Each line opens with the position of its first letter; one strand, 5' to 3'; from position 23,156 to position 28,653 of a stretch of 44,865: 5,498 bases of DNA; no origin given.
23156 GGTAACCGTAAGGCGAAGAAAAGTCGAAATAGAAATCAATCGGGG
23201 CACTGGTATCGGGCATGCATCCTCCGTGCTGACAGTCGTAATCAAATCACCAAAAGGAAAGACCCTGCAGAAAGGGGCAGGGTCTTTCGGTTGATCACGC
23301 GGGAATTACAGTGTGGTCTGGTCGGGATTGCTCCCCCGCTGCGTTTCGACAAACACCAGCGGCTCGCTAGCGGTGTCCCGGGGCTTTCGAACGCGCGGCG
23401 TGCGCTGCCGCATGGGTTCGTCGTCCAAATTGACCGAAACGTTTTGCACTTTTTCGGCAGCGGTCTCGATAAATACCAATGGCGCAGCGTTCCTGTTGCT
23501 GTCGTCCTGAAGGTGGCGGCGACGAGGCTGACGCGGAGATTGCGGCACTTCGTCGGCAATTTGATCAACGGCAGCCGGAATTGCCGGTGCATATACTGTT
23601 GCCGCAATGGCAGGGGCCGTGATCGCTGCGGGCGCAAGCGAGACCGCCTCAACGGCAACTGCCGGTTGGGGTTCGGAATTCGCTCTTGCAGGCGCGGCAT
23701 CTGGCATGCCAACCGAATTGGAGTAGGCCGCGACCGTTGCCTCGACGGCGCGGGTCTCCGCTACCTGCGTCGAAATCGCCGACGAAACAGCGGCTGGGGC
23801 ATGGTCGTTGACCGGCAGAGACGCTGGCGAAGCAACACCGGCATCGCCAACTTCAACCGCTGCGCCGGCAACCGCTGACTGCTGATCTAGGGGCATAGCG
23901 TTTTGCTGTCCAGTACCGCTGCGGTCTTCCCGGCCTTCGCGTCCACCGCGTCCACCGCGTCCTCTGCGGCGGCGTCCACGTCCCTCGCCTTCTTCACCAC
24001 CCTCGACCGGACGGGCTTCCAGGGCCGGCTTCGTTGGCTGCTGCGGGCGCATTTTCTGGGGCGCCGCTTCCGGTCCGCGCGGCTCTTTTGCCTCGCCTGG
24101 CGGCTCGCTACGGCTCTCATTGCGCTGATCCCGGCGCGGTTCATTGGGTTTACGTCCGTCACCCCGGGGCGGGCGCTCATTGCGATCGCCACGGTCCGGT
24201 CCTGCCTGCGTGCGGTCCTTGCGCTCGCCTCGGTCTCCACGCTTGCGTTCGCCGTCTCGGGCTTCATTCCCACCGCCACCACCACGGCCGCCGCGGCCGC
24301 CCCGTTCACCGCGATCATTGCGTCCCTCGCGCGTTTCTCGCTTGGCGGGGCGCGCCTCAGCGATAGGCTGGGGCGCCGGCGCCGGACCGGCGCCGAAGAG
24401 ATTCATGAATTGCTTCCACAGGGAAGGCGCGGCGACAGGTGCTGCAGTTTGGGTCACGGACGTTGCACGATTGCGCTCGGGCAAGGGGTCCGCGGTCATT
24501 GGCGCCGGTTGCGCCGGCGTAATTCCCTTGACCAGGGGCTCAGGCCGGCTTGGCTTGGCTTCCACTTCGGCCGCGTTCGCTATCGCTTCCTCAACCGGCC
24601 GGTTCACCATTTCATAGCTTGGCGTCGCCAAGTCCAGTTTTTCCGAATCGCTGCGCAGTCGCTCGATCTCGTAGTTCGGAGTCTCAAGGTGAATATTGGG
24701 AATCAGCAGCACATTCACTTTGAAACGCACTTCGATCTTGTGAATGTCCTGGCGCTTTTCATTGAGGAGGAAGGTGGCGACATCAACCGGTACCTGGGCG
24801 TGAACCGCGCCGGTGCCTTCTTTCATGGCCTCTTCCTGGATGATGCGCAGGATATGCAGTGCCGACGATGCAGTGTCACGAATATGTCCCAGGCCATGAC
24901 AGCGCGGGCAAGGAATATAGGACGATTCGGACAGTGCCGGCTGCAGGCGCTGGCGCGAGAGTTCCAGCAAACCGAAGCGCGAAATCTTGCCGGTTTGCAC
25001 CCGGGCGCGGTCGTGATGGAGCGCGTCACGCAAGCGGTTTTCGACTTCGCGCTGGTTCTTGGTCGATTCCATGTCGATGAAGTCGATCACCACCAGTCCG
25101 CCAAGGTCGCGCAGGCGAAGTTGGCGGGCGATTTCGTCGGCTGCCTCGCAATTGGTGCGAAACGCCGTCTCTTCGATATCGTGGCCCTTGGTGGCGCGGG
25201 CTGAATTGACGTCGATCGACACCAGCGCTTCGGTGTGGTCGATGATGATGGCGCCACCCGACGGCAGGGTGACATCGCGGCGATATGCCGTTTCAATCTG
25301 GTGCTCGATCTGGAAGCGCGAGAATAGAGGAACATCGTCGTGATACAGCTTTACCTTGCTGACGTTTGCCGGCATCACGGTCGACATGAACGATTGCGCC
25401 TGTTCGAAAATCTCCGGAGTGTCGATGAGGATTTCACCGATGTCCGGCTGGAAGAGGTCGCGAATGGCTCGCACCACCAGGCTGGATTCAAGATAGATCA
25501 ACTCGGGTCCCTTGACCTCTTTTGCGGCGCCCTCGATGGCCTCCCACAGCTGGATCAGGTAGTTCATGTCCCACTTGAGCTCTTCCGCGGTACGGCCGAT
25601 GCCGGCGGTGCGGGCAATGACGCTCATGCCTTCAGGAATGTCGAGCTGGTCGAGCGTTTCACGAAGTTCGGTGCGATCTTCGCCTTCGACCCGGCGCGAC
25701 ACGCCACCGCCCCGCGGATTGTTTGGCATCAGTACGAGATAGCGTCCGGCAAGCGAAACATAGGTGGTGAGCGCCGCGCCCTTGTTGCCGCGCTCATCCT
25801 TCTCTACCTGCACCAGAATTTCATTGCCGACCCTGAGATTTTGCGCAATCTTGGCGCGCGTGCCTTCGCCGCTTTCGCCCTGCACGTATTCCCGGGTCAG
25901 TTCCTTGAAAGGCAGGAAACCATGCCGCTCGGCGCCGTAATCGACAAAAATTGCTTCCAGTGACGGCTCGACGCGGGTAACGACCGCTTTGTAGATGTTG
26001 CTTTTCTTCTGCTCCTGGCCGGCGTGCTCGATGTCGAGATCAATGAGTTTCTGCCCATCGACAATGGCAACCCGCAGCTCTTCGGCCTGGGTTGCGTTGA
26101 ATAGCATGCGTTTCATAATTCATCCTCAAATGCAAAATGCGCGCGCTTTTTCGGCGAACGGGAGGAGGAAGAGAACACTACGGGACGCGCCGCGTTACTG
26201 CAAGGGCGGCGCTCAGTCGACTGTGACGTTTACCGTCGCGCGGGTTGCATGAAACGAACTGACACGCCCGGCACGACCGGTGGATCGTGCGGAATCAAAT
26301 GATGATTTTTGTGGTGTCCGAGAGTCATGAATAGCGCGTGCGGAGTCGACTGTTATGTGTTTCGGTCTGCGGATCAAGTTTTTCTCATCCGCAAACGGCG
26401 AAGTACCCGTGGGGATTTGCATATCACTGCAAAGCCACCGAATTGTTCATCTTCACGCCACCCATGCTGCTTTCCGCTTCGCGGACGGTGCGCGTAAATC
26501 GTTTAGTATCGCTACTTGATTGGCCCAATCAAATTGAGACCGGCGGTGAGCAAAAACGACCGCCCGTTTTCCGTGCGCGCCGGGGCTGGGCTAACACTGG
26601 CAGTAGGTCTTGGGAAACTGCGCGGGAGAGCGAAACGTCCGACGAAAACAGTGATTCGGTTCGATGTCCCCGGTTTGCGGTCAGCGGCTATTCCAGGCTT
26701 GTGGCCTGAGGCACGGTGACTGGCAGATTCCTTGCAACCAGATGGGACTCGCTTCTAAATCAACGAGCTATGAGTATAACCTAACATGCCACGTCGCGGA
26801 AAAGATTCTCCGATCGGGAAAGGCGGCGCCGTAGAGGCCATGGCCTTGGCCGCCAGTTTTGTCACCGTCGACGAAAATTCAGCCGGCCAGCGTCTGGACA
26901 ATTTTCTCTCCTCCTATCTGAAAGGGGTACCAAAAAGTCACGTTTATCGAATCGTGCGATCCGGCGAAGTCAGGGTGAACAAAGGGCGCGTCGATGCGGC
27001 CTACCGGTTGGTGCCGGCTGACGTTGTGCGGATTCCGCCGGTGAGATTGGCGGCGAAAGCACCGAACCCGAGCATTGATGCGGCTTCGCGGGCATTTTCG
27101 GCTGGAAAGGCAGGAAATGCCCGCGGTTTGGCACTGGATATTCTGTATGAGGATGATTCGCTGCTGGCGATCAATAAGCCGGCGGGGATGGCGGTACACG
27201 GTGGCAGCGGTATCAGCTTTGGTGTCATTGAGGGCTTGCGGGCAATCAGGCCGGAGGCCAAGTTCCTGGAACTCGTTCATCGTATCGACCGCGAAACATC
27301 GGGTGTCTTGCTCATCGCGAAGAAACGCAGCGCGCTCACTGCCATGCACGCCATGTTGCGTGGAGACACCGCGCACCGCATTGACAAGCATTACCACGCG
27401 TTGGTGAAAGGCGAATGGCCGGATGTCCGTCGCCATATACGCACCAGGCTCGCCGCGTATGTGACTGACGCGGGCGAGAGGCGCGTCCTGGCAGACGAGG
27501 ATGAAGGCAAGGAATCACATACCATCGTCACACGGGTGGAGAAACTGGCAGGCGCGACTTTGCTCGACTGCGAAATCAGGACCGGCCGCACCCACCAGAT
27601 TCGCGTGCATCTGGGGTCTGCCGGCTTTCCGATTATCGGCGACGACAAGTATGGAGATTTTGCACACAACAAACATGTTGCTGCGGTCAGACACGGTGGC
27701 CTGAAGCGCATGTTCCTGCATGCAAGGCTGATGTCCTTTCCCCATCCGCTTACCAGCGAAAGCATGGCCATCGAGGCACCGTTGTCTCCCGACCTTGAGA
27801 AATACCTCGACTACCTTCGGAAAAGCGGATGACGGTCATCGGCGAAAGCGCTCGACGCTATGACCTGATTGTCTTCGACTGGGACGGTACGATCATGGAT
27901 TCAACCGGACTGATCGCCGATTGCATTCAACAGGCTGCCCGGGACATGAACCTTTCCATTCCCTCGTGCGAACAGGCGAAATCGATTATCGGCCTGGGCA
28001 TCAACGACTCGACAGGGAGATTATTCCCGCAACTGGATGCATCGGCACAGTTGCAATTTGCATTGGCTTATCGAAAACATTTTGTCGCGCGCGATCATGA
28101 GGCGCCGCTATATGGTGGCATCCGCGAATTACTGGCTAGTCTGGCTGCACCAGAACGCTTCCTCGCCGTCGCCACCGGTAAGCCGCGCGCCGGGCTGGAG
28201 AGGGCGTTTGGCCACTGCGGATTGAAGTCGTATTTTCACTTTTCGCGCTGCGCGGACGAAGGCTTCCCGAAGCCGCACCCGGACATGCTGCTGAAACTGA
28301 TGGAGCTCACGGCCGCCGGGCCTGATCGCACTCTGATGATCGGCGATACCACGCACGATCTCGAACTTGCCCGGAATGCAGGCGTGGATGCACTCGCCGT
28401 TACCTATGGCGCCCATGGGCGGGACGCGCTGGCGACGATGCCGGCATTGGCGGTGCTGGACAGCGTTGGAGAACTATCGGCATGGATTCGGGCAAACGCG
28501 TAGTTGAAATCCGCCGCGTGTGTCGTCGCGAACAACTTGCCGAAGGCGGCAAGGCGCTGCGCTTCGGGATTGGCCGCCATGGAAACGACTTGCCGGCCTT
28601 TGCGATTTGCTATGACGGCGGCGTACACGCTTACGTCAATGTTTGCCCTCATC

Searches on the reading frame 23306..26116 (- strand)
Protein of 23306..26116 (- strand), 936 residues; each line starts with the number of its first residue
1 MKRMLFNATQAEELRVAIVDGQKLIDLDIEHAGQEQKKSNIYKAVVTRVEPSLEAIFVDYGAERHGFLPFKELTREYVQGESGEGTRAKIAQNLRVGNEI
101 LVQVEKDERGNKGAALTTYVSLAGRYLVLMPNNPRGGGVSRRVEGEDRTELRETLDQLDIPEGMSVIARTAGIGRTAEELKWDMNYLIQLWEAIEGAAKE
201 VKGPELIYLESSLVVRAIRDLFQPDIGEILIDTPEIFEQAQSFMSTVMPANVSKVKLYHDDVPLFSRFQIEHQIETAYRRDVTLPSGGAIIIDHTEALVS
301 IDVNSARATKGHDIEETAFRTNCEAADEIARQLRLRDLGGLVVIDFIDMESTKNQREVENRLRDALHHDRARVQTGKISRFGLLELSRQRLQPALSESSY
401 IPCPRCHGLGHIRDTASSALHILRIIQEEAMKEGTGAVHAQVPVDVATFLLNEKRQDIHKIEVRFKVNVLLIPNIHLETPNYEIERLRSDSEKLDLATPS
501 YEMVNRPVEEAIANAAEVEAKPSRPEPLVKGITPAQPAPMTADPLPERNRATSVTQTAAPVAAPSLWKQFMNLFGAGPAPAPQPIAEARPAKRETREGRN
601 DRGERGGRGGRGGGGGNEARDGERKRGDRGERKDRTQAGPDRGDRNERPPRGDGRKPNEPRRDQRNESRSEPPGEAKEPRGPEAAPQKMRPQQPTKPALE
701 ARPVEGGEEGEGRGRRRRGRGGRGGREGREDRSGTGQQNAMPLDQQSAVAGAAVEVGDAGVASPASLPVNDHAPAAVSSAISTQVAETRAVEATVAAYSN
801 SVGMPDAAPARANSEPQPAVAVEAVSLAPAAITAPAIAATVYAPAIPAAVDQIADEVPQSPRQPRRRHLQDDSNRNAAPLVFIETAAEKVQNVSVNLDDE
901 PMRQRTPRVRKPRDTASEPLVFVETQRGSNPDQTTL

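Call 86: search_protein_families(library=pfam, proteins=[window:23306-26116:-], max_evalue=0.0001)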
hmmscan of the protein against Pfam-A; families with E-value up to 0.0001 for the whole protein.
window:23306-26116:- (936 aa): 3 families
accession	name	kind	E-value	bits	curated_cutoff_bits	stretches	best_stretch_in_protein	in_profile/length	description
PF10150.14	RNase_E_G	-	2.7e-100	335.7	25.5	1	121-390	1-269/270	Ribonuclease E/G family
PF20833.2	RNase_E_G_Thio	-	1.1e-32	112.4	26.8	1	402-486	1-85/86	RNase E/G, Thioredoxin-like domain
PF00575.29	S1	-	1.4e-08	35.4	22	1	36-117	2-72/74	S1 RNA binding domain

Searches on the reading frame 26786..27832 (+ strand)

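Call 86: search_protein_families(library=pfam, proteins=[window:26786-27832:+], max_evalue=0.0001)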
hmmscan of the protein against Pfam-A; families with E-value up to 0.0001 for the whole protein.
window:26786-27832:+ (348 aa): 2 families
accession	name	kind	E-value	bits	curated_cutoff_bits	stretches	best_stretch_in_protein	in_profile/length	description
PF00849.27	PseudoU_synth_2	-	3.2e-25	89.6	26.8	1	126-276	2-150/152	RNA pseudouridylate synthase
PF01479.30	S4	-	1.5e-09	37.8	22.8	1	35-81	1-48/48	S4 domain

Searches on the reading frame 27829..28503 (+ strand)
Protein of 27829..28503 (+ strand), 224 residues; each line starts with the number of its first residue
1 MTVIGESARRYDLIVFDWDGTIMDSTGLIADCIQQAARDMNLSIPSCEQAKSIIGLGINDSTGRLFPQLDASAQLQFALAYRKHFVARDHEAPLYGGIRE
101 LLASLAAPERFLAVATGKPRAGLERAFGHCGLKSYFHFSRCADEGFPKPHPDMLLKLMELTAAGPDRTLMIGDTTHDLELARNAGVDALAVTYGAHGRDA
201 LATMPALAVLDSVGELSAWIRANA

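Call 86: search_protein_families(library=pfam, proteins=[window:27829-28503:+], max_evalue=0.0001)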
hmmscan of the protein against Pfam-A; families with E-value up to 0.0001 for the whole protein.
window:27829-28503:+ (224 aa): 4 families
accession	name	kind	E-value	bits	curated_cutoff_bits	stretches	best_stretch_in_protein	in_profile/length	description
PF13419.12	HAD_2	-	1.2e-33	117.2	23.8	1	14-191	1-178/178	Haloacid dehalogenase-like hydrolase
PF00702.32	Hydrolase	-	7.8e-24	85.6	26.4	1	11-185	1-191/191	haloacid dehalogenase-like hydrolase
PF13242.12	Hydrolase_like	-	1.3e-13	51.1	22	1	147-216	3-75/75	HAD-hyrolase-like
PF12710.13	HAD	-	7.3e-08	33.5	27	1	14-182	1-189/189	haloacid dehalogenase-like hydrolase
